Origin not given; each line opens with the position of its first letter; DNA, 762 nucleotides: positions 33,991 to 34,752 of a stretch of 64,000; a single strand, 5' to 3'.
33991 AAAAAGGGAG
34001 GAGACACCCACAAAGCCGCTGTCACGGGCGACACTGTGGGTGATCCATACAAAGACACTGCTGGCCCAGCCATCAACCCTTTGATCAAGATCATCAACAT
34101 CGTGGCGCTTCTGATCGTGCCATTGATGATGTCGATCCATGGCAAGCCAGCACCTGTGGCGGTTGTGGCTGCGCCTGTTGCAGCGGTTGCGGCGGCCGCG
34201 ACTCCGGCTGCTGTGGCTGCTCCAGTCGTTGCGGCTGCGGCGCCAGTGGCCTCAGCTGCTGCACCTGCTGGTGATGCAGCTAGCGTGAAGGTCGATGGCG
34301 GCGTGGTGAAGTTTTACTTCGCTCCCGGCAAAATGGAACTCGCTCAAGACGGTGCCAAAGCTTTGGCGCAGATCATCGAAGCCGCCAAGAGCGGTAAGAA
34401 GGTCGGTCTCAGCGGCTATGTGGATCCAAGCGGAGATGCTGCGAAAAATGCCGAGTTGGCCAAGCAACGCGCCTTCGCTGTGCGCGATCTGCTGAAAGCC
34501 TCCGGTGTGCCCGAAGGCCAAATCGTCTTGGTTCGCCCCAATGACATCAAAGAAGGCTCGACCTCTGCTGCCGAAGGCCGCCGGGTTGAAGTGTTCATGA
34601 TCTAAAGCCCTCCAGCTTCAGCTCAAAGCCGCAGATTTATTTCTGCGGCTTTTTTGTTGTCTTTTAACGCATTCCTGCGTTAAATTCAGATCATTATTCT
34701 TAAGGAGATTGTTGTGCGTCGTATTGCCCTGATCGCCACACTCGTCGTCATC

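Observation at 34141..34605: Membrane pyrophosphatase fused to a C-terminal OmpA-like peptidoglycan-binding domain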

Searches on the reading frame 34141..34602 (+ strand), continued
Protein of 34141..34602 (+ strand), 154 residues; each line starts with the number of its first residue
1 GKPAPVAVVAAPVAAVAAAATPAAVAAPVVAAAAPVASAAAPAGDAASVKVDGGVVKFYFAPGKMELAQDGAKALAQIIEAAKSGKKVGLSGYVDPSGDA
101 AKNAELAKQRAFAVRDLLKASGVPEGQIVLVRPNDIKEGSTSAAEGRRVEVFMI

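Call 39: fold_search(model_id=the predicted structure, library=pdb)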
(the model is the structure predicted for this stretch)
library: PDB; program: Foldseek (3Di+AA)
matches with E <= 10: 385; with E <= 0.001: 88
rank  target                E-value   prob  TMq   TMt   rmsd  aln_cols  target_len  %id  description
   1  6jfw_A                2.0e-07  1.00  0.50  0.54   5.1       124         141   27  Crystal structure of PA0833 periplasmic domain from Pseudomonas aeruginosa reveals an unexpected enlarged peptidoglyca (released 2019-03-20)
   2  2k1s_MODEL_1_A        3.9e-06  1.00  0.52  0.53   4.8       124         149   27  Solution NMR structure of the folded C-terminal fragment of YiaD from Escherichia coli. Northeast Structural G (released 2008-05-13)
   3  5u1h_A                4.7e-06  1.00  0.52  0.64   9.6       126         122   26  Crystal structure of the C-terminal peptidoglycan binding domain of OprF (PA1777) from Pseudomonas aeruginosa (released 2017-01-11)
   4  5m38_C                5.0e-06  1.00  0.49  0.63   3.7       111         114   28  Structure of the TagL peptidoglycan binding domain from EAEC T6SS (released 2018-02-21)
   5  3oon                  6.5e-06  1.00  0.45  0.58   5.9       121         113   18  The structure of an outer membrance protein from Borrelia burgdorferi B31 (released 2010-09-22)
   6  5m38_A                7.0e-06  1.00  0.48  0.63   4.8       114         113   30  Structure of the TagL peptidoglycan binding domain from EAEC T6SS (released 2018-02-21)
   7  4g4w                  7.4e-06  1.00  0.52  0.72   3.3       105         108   25  Crystal structure of peptidoglycan-associated lipoprotein from Acinetobacter baumannii (released 2013-07-24)
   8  6u83                  9.0e-06  1.00  0.49  0.49   5.9       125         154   23  OmpA-like domain of FopA1 from Francisella tularensis subsp. tularensis SCHU S4 (released 2019-09-18)
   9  5n2c_A                1.3e-05  1.00  0.53  0.67   3.1       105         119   24  Crystal structure of the peptidoglycan-associated lipoprotein from Burkholderia cenocepacia (released 2017-07-26)
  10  4g4v                  1.4e-05  1.00  0.51  0.68   3.5       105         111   26  Crystal structure of peptidoglycan-associated lipoprotein from Acinetobacter baumannii (released 2013-07-24)
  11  2hqs_G                1.5e-05  1.00  0.53  0.72   3.2       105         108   27  Crystal structure of TolB/Pal complex (released 2007-04-03)
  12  4b5c_C                1.5e-05  1.00  0.51  0.65   4.1       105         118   24  Crystal structure of the peptidoglycan-associated lipoprotein from Burkholderia pseudomallei (released 2013-08-14)
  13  5u1h_C                1.5e-05  1.00  0.53  0.64   9.3       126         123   25  Crystal structure of the C-terminal peptidoglycan binding domain of OprF (PA1777) from Pseudomonas aeruginosa (released 2017-01-11)
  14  3s06_B                1.7e-05  1.00  0.47  0.48   4.9       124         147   17  The crystal structure of the periplasmic domain of Helicobacter pylori MotB (residues 97-256, P3121). (released 2012-03-14)
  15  5nhx                  1.8e-05  1.00  0.50  0.59   5.5       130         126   25  Periplasmic domain of Outer Membrane Protein A from Klebsiella pneumoniae (released 2018-05-16)
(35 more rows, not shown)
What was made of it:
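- On OmpA-like / OmpA_C peptidoglycan-binding domain (Pfam PF00691): The 50 listed Foldseek PDB hits (88 with E <= 0.001) are OmpA-like domains, with target-normalised TM up to 0.72 for Pal (call 39).
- MotB-type domains are among the structural matches (call 39).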

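Call 51: search_protein_families(library=pfam, proteins=[L011:5721-7616:+, L011:4394-4999:-, L011:3447-3998:-, L011:7604-8266:+, L037:6470-8299:+, L037:5110-5724:-, L037:4504-5016:-, L037:8293-8952:+], max_evalue=0.001)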
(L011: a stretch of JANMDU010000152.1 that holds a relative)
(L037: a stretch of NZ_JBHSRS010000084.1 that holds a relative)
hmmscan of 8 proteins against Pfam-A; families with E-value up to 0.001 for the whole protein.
L011:5721-7616:+ (632 aa): 2 families
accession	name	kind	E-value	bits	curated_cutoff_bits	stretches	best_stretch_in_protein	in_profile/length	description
PF00920.27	ILVD_EDD_N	-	2.2e-93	313.3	27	1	86-396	2-310/316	Dihydroxy-acid/6-phosphogluconate dehydratase N-terminal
PF24877.1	ILV_EDD_C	-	1e-52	178.8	27.7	1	425-628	2-191/191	Dihydroxy-acid/6-phosphogluconate dehydratase C-terminal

L011:4394-4999:- (201 aa): 1 family
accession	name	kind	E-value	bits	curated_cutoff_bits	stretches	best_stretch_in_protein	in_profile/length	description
PF04752.17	ChaC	-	8.3e-31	107.8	21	1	36-201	1-173/176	ChaC-like protein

L011:3447-3998:- (183 aa): 1 family
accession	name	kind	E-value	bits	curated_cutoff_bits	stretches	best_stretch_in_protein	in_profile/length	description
PF00857.26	Isochorismatase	-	1.1e-26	94.4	27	1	2-166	1-171/175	Isochorismatase domain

L011:7604-8266:+ (221 aa): 1 family
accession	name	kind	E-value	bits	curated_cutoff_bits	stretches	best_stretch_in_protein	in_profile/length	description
PF01081.25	Aldolase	-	2.9e-73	245.9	27.8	1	20-213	3-196/196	KDPG and KHG aldolase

L037:6470-8299:+ (610 aa): 2 families
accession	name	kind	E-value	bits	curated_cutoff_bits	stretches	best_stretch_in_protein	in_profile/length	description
PF00920.27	ILVD_EDD_N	-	4.1e-98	328.9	27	1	73-386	2-315/316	Dihydroxy-acid/6-phosphogluconate dehydratase N-terminal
PF24877.1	ILV_EDD_C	-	6.7e-57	192.4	27.7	1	411-606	2-191/191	Dihydroxy-acid/6-phosphogluconate dehydratase C-terminal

L037:5110-5724:- (204 aa): 1 family
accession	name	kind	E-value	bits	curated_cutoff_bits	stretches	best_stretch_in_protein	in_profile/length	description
PF04752.17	ChaC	-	1.3e-30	107.1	21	1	37-203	1-174/176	ChaC-like protein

L037:4504-5016:- (170 aa): 1 family
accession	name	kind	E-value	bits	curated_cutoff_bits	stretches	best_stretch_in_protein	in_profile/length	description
PF00080.25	Sod_Cu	-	1.8e-43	148.5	28.9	1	38-168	1-133/133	Copper/zinc superoxide dismutase (SODC)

L037:8293-8952:+ (220 aa): 1 family
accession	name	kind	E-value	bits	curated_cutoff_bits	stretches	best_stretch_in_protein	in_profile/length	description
PF01081.25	Aldolase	-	6.4e-68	228.5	27.8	1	18-208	6-196/196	KDPG and KHG aldolase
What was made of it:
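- Tried and rejected: Its neighbours are chaC and edd-eda (call 51).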

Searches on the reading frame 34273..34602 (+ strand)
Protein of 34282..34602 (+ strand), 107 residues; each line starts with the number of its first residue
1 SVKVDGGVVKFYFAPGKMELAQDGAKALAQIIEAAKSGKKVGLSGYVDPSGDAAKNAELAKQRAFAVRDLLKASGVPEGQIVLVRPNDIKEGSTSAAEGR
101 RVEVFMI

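Call 3: search_protein_families(library=pfam, proteins=[window:34300-34602:+], max_evalue=1)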
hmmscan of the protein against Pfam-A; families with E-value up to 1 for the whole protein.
window:34300-34602:+ (101 aa): 3 families
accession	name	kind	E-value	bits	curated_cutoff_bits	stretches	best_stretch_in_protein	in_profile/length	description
PF00691.25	OmpA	-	1.6e-13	51.3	27.2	1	6-78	1-77/98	OmpA family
PF18277.6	AbrB_C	-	0.024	14.8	22.8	1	7-28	15-36/37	AbrB C-terminal domain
PF22662.2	Csa3_N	-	0.046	14.2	27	1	58-92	12-46/120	Csa3 CRISPR-associated Rossmann-like domain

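Call 20: search_protein_representatives(protein=window:34282-34602:+)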
Query: 107 residues. Proteins with E-value up to 0.001 (for the whole library): 1611; up to 1e-10: 421; up to 1e-30: 4. The best 150 are listed.
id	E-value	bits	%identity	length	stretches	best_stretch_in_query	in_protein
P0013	1.1e-50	186.1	87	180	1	1-107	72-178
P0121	1.4e-40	153.7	41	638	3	10-104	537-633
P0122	5.0e-35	135.9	43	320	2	3-105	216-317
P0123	3.7e-32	126.7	43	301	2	2-105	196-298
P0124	1.5e-27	112.0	61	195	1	1-105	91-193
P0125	2.2e-26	108.3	37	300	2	3-106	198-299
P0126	2.3e-26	108.1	63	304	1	1-105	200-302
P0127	4.7e-26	107.2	56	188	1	3-105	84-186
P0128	4.9e-26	107.1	58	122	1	1-105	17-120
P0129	4.0e-25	104.2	40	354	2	2-105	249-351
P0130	4.1e-25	104.2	61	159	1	6-105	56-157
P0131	9.6e-25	103.0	58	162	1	1-106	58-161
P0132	1.3e-24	102.5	40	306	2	2-104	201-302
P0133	3.0e-24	101.4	39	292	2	1-105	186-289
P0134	9.6e-24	99.8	55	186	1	2-106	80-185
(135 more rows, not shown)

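Call 24: search_protein_families(library=pfam, proteins=[P0121], max_evalue=0.01)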
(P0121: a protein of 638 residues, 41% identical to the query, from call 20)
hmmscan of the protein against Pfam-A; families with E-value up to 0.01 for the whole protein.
P0121 (638 aa): 5 families
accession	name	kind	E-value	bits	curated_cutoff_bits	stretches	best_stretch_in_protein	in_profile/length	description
PF00691.25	OmpA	-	1.4e-41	141.3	27.2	3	281-354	1-76/98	OmpA family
PF20159.5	YidB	-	4.2e-11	43.7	24.3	1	35-120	49-131/132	YidB-like protein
PF05359.17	DUF748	-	7.8e-07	27.9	50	1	282-472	883-1036/1037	Domain of Unknown Function (DUF748)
PF22504.1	DUF6993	-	0.0013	19.2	25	0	331-369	9-42/83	Domain of unknown function (DUF6993)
PF02662.21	FlpD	-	0.0019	18.6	22.3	0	451-482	73-104/123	Methyl-viologen-reducing hydrogenase, delta subunit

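Call 38: search_solved_structures(query=A2, max_evalue=0.01, show_alignments=4)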
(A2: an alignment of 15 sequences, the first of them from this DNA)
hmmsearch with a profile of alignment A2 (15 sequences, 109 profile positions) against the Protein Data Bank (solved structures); distinct sequences matched with E-value up to 0.01: 41.
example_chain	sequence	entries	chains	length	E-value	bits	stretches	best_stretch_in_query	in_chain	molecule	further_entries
7bba_A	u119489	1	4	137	6.6e-10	42.6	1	16-108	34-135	Putative type VI secretion protein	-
5m38_A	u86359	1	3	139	8.2e-10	42.3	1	16-108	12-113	OmpA family protein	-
2k1s_A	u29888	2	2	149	1.7e-09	41.3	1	15-108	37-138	Inner membrane lipoprotein yiaD | Probable lipoprotein YiaD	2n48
6jfw_A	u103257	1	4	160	3.3e-08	37.2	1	15-108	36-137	PA0833-PD protein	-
2lbt_A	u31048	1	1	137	5.2e-08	36.5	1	16-108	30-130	Uncharacterized protein Rv0899/MT0922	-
5wtp_A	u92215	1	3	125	5.9e-08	36.3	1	14-108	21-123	OmpA family protein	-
2kgw_A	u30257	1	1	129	1.7e-07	34.8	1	26-108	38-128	Outer membrane protein A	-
2lca_A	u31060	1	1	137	2.1e-07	34.6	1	27-108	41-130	Uncharacterized protein Rv0899/MT0922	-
5nhx_A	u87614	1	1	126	3.3e-07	33.9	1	16-89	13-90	Outer membrane protein A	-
5wtl_A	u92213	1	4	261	4e-07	33.7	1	14-108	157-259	OmpA family protein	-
2l26_A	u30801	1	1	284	9.4e-07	32.5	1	29-108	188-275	Uncharacterized protein Rv0899/MT0922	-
2mqe_A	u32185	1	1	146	1.3e-06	32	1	16-87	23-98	OmpA domain protein transmembrane region-containing protein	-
5eaz_A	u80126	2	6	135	3.5e-06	30.6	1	14-107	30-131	YfiB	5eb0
5eb1_B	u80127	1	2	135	3.6e-06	30.6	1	14-107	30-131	YfiB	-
5y61_B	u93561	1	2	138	3.7e-06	30.5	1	14-107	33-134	YfiB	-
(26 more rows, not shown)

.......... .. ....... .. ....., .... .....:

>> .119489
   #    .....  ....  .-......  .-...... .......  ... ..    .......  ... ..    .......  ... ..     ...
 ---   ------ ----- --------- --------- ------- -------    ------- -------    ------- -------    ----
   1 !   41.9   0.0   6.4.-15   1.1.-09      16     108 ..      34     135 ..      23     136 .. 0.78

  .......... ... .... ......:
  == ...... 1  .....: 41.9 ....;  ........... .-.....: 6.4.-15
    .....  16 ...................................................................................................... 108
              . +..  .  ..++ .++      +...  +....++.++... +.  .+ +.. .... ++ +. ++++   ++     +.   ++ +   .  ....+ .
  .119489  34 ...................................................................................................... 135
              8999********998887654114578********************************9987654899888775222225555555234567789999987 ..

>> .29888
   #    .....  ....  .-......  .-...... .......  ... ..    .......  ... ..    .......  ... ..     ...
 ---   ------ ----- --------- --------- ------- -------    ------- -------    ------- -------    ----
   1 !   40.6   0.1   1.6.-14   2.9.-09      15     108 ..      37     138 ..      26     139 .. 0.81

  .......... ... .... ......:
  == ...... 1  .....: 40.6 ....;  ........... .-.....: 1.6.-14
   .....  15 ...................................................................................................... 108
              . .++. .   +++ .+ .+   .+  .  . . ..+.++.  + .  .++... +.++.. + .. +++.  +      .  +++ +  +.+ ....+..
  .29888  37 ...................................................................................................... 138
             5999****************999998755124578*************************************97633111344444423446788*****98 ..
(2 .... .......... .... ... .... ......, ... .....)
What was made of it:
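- The closest solved relatives are experimentally established PG binders: TagL, YiaD, Pal, AbOmpA (calls 38, 39).
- On OmpA-like / OmpA_C peptidoglycan-binding domain (Pfam PF00691): D792 and R807 align to the TD...RA positions of TagL, YiaD and PA0833 (call 38).
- Its Pfam match covers profile positions 1-77 of 98, and about five residues are missing before the last strand (calls 3, 38). The module is a shortened OmpA variant (calls 3, 38).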
